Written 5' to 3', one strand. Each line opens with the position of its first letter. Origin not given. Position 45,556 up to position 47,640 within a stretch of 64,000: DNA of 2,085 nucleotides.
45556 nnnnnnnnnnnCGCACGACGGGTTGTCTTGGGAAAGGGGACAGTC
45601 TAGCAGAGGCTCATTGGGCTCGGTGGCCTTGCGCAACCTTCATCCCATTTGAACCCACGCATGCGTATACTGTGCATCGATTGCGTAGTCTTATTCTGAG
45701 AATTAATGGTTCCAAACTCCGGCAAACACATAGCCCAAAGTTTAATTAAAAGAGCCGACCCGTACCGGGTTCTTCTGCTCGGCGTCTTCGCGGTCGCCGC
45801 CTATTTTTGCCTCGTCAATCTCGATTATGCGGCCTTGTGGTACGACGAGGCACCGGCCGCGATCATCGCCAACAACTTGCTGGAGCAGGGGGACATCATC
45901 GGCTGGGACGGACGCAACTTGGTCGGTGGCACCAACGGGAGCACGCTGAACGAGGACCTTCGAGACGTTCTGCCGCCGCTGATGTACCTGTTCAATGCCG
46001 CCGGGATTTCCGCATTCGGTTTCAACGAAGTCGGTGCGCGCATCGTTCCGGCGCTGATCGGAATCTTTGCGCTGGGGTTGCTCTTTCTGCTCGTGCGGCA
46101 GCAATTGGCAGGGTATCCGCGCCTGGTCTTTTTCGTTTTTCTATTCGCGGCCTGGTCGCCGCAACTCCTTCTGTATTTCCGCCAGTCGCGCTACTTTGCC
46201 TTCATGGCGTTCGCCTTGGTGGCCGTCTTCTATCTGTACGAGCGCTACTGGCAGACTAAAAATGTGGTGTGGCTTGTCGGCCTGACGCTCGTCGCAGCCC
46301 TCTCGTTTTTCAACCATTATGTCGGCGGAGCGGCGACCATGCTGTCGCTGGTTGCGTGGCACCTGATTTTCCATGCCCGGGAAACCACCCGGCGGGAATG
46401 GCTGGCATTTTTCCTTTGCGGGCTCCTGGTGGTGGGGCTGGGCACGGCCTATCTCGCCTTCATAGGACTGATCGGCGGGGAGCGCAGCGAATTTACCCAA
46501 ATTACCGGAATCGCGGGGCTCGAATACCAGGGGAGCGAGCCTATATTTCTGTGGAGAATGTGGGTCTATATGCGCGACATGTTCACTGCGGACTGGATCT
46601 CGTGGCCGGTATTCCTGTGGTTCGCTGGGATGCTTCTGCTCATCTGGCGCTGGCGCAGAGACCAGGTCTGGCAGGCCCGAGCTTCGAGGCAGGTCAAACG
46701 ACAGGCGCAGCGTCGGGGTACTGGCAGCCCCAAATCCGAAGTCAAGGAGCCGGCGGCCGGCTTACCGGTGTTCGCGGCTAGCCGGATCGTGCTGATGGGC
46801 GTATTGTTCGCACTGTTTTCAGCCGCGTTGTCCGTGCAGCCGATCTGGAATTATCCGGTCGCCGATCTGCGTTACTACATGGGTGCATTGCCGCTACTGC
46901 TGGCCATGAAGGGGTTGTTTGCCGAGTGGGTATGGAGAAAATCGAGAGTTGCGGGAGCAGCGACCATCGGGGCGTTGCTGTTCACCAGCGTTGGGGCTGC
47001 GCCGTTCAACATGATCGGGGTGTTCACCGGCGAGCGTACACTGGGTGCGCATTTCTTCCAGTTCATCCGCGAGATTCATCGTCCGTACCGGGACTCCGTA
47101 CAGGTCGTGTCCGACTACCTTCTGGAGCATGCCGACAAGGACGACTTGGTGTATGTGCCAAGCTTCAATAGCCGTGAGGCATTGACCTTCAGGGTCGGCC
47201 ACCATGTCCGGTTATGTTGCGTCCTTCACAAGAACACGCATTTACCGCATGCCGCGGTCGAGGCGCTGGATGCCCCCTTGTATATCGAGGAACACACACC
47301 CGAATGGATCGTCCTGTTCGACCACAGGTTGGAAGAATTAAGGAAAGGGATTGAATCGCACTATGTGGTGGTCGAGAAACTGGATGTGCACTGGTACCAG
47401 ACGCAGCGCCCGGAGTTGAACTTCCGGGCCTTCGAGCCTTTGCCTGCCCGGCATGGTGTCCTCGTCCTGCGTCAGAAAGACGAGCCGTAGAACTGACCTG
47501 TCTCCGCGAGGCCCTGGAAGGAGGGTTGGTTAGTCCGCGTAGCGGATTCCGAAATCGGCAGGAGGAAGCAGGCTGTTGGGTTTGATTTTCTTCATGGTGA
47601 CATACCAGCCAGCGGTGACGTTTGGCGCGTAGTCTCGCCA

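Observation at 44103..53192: Gene set for a putative periplasmic protein O-mannosylation-like pathway in a Gram-negative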

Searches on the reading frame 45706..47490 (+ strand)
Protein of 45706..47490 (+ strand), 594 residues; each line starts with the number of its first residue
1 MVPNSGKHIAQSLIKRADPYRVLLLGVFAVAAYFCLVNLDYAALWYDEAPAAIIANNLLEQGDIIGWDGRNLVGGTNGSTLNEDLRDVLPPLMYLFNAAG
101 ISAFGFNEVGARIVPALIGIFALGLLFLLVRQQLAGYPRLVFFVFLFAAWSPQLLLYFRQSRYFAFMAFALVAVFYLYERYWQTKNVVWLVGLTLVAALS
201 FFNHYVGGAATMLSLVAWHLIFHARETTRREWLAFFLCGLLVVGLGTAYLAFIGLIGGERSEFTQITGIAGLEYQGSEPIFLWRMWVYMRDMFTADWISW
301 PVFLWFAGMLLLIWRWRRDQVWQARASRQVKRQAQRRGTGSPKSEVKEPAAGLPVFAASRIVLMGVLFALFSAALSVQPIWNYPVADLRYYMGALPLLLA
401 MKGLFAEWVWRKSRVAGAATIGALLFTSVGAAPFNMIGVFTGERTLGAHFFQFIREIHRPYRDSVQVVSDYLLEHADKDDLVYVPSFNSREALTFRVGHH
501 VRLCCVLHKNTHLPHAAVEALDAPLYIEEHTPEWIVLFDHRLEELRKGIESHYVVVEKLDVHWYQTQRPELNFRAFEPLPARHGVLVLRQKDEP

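Call 3: search_protein_families(library=pfam, proteins=[window:45706-47490:+], max_evalue=0.01)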
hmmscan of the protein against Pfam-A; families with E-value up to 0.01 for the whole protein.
window:45706-47490:+ (594 aa): 1 family
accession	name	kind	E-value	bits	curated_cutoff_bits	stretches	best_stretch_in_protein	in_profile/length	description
PF13231.12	PMT_2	-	1.4e-06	29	26.1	1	90-243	3-154/160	Dolichyl-phosphate-mannose-protein mannosyltransferase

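Call 5: search_protein_families(library=ncbifam, proteins=[window:45706-47490:+], max_evalue=0.01)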
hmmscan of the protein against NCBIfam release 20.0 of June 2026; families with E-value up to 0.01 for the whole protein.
window:45706-47490:+ (594 aa): 1 family
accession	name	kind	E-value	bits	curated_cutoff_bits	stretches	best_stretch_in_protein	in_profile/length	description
TIGR03663.1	TIGR03663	subfamily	1.6e-06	27.4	126.25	1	91-201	53-160/435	flippase activity-associated protein Agl23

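Call 12: search_solved_structures(query=window:45706-47490:+, max_evalue=1, show_alignments=2)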
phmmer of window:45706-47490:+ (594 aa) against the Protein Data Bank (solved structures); distinct sequences matched with E-value up to 1: 0.

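Call 39: find_homologous_proteins(query=window:45706-47490:+, max_evalue=0.00001)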
Query window:45706-47490:+ (594 aa): 357 proteins with E <= 0.00001 among 8000 candidates; the best 120 are listed.
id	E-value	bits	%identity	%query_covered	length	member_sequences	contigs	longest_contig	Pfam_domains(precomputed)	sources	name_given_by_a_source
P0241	0.0e+0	1341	98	100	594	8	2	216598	PF13231.13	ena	-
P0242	0.0e+0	1111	83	97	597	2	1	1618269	PF13231.13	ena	-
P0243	9.9e-293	991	74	97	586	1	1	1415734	-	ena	-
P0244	2.8e-288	976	72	97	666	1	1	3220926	PF13231.13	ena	-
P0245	3.8e-285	966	71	97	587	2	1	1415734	-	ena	-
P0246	1.9e-284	963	70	100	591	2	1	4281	PF13231.13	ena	-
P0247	5.1e-278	942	70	97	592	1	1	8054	PF13231.13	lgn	-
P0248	6.5e-270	915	74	91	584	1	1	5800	PF13231.13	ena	-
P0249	6.5e-245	833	64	97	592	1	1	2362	PF13231.13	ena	-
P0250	2.9e-240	817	63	97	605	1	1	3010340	PF13231.13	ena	-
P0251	1.1e-237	809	62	97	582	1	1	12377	-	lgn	-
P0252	1.7e-236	805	61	97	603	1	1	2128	PF13231.13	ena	-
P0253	2.3e-236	804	61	97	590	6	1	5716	-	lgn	-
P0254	4.1e-234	797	60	97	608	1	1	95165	PF13231.13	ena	-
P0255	1.5e-233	795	60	97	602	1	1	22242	PF13231.13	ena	-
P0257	4.6e-232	790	62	97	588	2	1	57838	PF13231.13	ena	-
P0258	4.8e-232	790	62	97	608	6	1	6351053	PF13231.13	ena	-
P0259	1.3e-231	789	62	97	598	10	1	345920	PF13231.13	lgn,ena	-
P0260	1.6e-231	788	60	97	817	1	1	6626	PF14853.13,PF13431.13,PF23914.2,PF13414.13,PF13176.13,PF13428.13,PF14559.13,PF13371.13,PF00515.35,PF12895.14,PF13424.13,PF13432.13,PF13181.13,PF07719.24,PF13231.13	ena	-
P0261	2.7e-231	788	61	97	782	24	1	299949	PF13431.13,PF23914.2,PF13414.13,PF13176.13,PF13428.13,PF25064.2,PF13374.13,PF14559.13,PF24575.2,PF13371.13,PF00515.35,PF12895.14,PF13424.13,PF21033.5,PF13432.13,PF13181.13,PF07719.24,PF13174.13,PF13231.13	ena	-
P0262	5.7e-231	787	63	97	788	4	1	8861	PF13431.13,PF23914.2,PF13414.13,PF13176.13,PF13428.13,PF13374.13,PF14559.13,PF24575.2,PF13371.13,PF00515.35,PF12895.14,PF13424.13,PF21033.5,PF13432.13,PF13429.13,PF13181.13,PF14561.13,PF07719.24,PF13174.13,PF13231.13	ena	-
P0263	1.0e-230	786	62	97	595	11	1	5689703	PF13231.13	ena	-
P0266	7.0e-230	783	62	96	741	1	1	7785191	PF14559.13,PF13414.13,PF13371.13,PF00515.35,PF13424.13,PF13432.13,PF13428.13,PF13181.13,PF07719.24,PF13231.13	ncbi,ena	-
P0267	1.0e-229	782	60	97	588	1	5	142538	PF13231.13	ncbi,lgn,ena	-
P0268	6.0e-229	780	60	97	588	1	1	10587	PF13231.13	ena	-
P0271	2.8e-228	778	59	97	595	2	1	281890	PF13231.13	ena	-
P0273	7.9e-228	776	60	97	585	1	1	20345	PF13231.13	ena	-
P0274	1.9e-227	775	59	97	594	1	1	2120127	PF13231.13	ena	-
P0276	9.0e-227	773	59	97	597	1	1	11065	PF13231.13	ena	-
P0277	9.3e-227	773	59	97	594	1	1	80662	PF13231.13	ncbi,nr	ncbi:MAG: glycosyltransferase family 39 protein [Candidatus Latescibacteria bacterium]|nr:glycosyltr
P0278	1.4e-226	772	62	97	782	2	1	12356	PF14853.13,PF13431.13,PF23914.2,PF13414.13,PF23558.2,PF13176.13,PF13428.13,PF25064.2,PF14559.13,PF24575.2,PF13371.13,PF00515.35,PF12895.14,PF13424.13,PF21033.5,PF13432.13,PF13181.13,PF07719.24,PF13174.13,PF13231.13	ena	-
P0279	1.6e-226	772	60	99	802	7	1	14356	PF14853.13,PF13431.13,PF23914.2,PF13414.13,PF23558.2,PF13176.13,PF13428.13,PF25064.2,PF14559.13,PF24575.2,PF13371.13,PF00515.35,PF12895.14,PF13424.13,PF21033.5,PF13432.13,PF13181.13,PF07719.24,PF13174.13,PF13231.13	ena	-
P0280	2.4e-226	771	59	97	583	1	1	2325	PF13231.13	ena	-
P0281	3.0e-226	771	60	96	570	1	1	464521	PF13231.13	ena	-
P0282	3.8e-226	771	59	99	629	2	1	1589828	PF13231.13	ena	-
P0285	5.4e-226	770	59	96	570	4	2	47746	PF13231.13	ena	-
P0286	6.9e-226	770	58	100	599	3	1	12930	PF13231.13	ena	-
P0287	7.8e-226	770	59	97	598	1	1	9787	PF13231.13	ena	-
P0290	1.3e-225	769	62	97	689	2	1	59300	PF14559.13,PF13414.13,PF13371.13,PF00515.35,PF13424.13,PF13432.13,PF13428.13,PF13181.13,PF07719.24,PF13231.13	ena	-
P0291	2.5e-225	768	62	92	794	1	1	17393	PF13431.13,PF23914.2,PF13414.13,PF14559.13,PF13371.13,PF00515.35,PF13424.13,PF13432.13,PF13181.13,PF07719.24,PF13174.13,PF13231.13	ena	-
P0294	3.5e-225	767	60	96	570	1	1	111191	PF13231.13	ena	-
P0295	8.5e-225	766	60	97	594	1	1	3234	PF13231.13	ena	-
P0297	3.4e-224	764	59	97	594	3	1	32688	PF13231.13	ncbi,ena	-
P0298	3.5e-224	764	58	97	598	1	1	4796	PF13231.13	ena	-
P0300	5.4e-224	764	59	97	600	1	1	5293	PF13231.13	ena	-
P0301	5.7e-224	764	62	96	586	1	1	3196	PF13231.13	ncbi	-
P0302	5.9e-224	763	62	95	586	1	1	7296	PF13231.13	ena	-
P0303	6.5e-224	763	62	97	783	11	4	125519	PF13431.13,PF23914.2,PF13414.13,PF13176.13,PF13428.13,PF13374.13,PF14559.13,PF24575.2,PF13371.13,PF00515.35,PF12895.14,PF13424.13,PF13432.13,PF13429.13,PF13181.13,PF07719.24,PF13174.13,PF13231.13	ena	-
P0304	9.2e-224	763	59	97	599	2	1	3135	PF13231.13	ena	-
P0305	1.1e-223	763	57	97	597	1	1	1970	PF13231.13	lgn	-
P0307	1.4e-223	762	58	97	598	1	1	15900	PF13231.13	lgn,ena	-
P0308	3.1e-223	761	58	97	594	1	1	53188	PF13231.13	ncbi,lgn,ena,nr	ncbi:MAG: glycosyltransferase family 39 protein [Gemmatimonadota bacterium]|nr:glycosyltransferase f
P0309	3.2e-223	761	62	96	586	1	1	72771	PF13231.13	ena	-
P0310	4.9e-223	760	60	97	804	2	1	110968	PF13431.13,PF23914.2,PF13414.13,PF13176.13,PF13428.13,PF14559.13,PF13371.13,PF00515.35,PF12895.14,PF13424.13,PF13432.13,PF13181.13,PF07719.24,PF13231.13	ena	-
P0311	6.1e-223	760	62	96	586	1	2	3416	PF13231.13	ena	-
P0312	6.4e-223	760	62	95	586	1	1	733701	PF13231.13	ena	-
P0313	9.9e-223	759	59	97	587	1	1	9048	PF13231.13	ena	-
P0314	1.1e-222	759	62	96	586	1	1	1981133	PF13231.13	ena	-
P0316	1.4e-222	759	60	97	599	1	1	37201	PF13231.13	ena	-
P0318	1.9e-222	758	59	97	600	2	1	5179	PF13231.13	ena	-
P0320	3.3e-222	758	59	97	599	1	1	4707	PF13231.13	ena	-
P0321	3.4e-222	758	57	98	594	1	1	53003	PF13231.13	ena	-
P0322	4.1e-222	757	59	97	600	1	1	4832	PF13231.13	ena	-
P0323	4.3e-222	757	61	95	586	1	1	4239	PF13231.13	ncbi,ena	-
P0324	4.6e-222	757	61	97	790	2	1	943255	PF13431.13,PF23914.2,PF13414.13,PF13176.13,PF13428.13,PF14559.13,PF13371.13,PF00515.35,PF12895.14,PF13424.13,PF13432.13,PF13181.13,PF07719.24,PF13174.13,PF13231.13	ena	-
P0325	7.7e-222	756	60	96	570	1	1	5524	PF13231.13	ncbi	-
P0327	1.1e-221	756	60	94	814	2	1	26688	PF03704.24,PF13431.13,PF23914.2,PF13414.13,PF13176.13,PF13428.13,PF13374.13,PF14559.13,PF13371.13,PF00515.35,PF12895.14,PF13424.13,PF13432.13,PF13181.13,PF07719.24,PF13174.13,PF13231.13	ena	-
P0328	1.2e-221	756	58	97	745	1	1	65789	PF13414.13,PF21545.4,PF00515.35,PF13424.13,PF13432.13,PF13181.13,PF07719.24,PF13231.13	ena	-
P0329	1.4e-221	756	59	97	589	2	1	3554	PF13231.13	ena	-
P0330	1.6e-221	755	57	98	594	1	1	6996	PF13231.13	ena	-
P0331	2.0e-221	755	59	98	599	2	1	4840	PF13231.13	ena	-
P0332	2.5e-221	755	59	97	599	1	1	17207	PF13231.13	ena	-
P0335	4.0e-221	754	62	97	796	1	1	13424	PF13431.13,PF23914.2,PF13414.13,PF13176.13,PF13428.13,PF25064.2,PF14559.13,PF13371.13,PF00515.35,PF12895.14,PF13424.13,PF13432.13,PF13181.13,PF07719.24,PF13174.13,PF13231.13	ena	-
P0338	8.7e-221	753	59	97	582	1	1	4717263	PF13231.13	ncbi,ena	-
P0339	1.5e-220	752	62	97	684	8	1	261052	PF14559.13,PF23914.2,PF13414.13,PF13371.13,PF00515.35,PF13424.13,PF13176.13,PF13432.13,PF13181.13,PF07719.24,PF13231.13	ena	-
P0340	2.0e-220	752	59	97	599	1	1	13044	PF13231.13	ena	-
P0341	2.1e-220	752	59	97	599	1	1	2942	PF13231.13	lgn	-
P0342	2.3e-220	752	59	98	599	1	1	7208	PF13231.13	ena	-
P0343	3.4e-220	751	56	98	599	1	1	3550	PF13231.13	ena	-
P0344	3.6e-220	751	59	96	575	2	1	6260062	PF13231.13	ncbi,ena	-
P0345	4.3e-220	751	59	97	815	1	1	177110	PF13431.13,PF23914.2,PF13414.13,PF13176.13,PF13428.13,PF14559.13,PF13371.13,PF00515.35,PF12895.14,PF13424.13,PF13432.13,PF13181.13,PF07719.24,PF13174.13,PF13231.13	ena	-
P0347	1.4e-219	749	58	97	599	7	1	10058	PF13231.13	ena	-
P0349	1.7e-219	749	60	94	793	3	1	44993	PF13431.13,PF23914.2,PF13414.13,PF13176.13,PF13428.13,PF13374.13,PF14559.13,PF13371.13,PF00515.35,PF12895.14,PF13424.13,PF21033.5,PF13432.13,PF13181.13,PF07719.24,PF13231.13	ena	-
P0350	1.7e-219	749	61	97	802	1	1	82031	PF13431.13,PF23914.2,PF13414.13,PF13176.13,PF13428.13,PF13374.13,PF14559.13,PF24575.2,PF13371.13,PF00515.35,PF12895.14,PF13424.13,PF13432.13,PF13181.13,PF07719.24,PF13174.13,PF13231.13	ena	-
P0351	1.9e-219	749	58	97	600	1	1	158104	PF13231.13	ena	-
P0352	1.9e-219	749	58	97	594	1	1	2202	PF13231.13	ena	-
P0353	2.3e-219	748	59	97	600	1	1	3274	PF13231.13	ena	-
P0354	2.6e-219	748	59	97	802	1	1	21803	PF13431.13,PF23914.2,PF13414.13,PF13176.13,PF13428.13,PF14559.13,PF13371.13,PF00515.35,PF12895.14,PF13424.13,PF13432.13,PF13181.13,PF07719.24,PF13174.13,PF13231.13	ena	-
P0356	5.7e-219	747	58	97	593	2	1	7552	PF13231.13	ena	-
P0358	8.9e-219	746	61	97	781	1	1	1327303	PF13431.13,PF23914.2,PF13414.13,PF13176.13,PF13428.13,PF13374.13,PF14559.13,PF24575.2,PF13371.13,PF00515.35,PF12895.14,PF13424.13,PF13432.13,PF13181.13,PF07719.24,PF13174.13,PF13231.13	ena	-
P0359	9.6e-219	746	57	97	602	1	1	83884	PF13231.13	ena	-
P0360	1.1e-218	746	56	96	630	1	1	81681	PF13231.13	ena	-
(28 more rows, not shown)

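Call 54: predict_structure(alignment_id=A3)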
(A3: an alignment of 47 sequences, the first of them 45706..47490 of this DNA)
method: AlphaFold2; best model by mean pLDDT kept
length: 594 residues; sequences in the alignment: 47
mean_pLDDT: 68.7   pTM: 0.70
mean pLDDT of the five models: 68.7, 67.2, 65.7, 64.2, 63.2
residues with pLDDT >= 90: 74; 70-90: 218; 50-70: 192; < 50: 110
segments of 3 or more residues with pLDDT < 50: 1-15, 39-50, 68-80, 259-272, 337-350, 438-444, 446-460, 565-578
pLDDT, mean of each block of 10 residues (from residue 1): 43 55 81 63 43 56 51 42 53 63 59 71 88 86 86 60 72 92 93 90 78 91 91 92 82 58 43 59 73 70 86 81 71 49 44 79 87 71 57 75 91 91 76 50 46 42 65 78 66 56 61 64 67 81 79 88 49 43 76 66
secondary structure, 60 per line:
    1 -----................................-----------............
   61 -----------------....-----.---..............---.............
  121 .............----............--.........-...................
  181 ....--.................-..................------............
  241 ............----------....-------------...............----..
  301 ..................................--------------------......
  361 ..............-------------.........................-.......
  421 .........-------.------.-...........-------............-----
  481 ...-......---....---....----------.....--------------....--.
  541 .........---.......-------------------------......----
elements in order: H6-37 H49-60 H91-104 H108-133 H138-149 H152-160 H162-184 H187-203 H205-222 H229-252 H263-266 H280-294 H299-334 H355-374 H388-412 H414-429 H446-456 H464-475 E481-483 H485-490 E494-497 E501-504 H515-519 E534-537 H540-549 E553-559 E585-590

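Call 59: search_solved_structures(query=A3, max_evalue=10, show_alignments=1)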
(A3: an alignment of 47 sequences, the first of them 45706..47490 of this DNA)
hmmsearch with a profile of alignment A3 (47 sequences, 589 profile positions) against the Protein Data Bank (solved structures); distinct sequences matched with E-value up to 10: 0.

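Call 91: fold_search(model_id=the predicted structure, library=pdb)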
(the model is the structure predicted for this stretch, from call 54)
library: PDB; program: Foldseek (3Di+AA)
matches with E <= 10: 267; with E <= 0.001: 11
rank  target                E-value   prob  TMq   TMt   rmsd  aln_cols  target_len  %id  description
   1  5f15                  2.5e-05  1.00  0.46  0.50  10.8       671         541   14  Crystal Structure of ArnT from Cupriavidus metallidurans bound to Undecaprenyl phosphate (released 2016-02-17)
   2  5ezm                  3.9e-05  1.00  0.49  0.53   8.1       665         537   14  Crystal Structure of ArnT from Cupriavidus metallidurans in the apo state (released 2016-02-17)
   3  8b6l_I                6.0e-05  1.00  0.44  0.39  21.1       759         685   10  Subtomogram average of the human Sec61-TRAP-OSTA-translocon (released 2022-12-07)
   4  9n9j_I                7.9e-05  1.00  0.42  0.37  21.2       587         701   10  Structure of a GRP94 folding intermediate engaged with a CCDC134- and FKBP11-bound secretory translocon (released 2025-11-19)
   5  6ezn_F                8.7e-05  1.00  0.40  0.37  12.6       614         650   11  Cryo-EM structure of the yeast oligosaccharyltransferase (OST) complex (released 2018-01-17)
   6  8agc_A                8.7e-05  1.00  0.39  0.34  20.8       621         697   13  Structure of yeast oligosaccharylransferase complex with lipid-linked oligosaccharide and non-acceptor peptide bound (released 2022-12-07)
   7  8pn9_A                1.0e-04  1.00  0.44  0.40  11.4       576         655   11  Structure of human oligosaccharyltransferase OST-A complex bound to NGI-1 (released 2024-05-08)
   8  6s7t_A                1.4e-04  1.00  0.39  0.34   9.9       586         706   12  Cryo-EM structure of human oligosaccharyltransferase complex OST-B (released 2019-12-18)
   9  7oci_F                2.1e-04  1.00  0.37  0.35  12.6       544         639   11  Cryo-EM structure of yeast Ost6p containing oligosaccharyltransferase complex (released 2022-02-16)
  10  9i5k_A                3.5e-04  1.00  0.42  0.50  10.9       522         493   14  Structure of the Chaetomium thermophilum Pmt4 homodimer (C2 symmetry) (released 2025-12-24)
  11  8age_A                4.4e-04  1.00  0.44  0.41  13.5       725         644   11  Structure of yeast oligosaccharylransferase complex with acceptor peptide bound (released 2022-12-07)
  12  6ftg_5                1.1e-03  1.00  0.42  0.39  18.6       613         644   11  Subtomogram average of OST-containing ribosome-translocon complexes from canine rough microsomal membranes (released 2018-03-21)
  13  8agb_A                1.2e-03  1.00  0.41  0.39  12.4       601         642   12  Structure of yeast oligosaccharylransferase complex with lipid-linked oligosaccharide bound (released 2022-12-07)
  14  7zli_A                1.8e-03  1.00  0.41  0.38  11.9       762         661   10  Cryo-EM structure of C-mannosyltransferase CeDPY19, in complex with Dol25-P-Man and bound to CMT2-Fab and anti-Fab nan (released 2023-01-11)
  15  6c26_A                2.3e-03  1.00  0.43  0.40  11.8       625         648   10  The Cryo-EM structure of a eukaryotic oligosaccharyl transferase complex (released 2018-01-31)
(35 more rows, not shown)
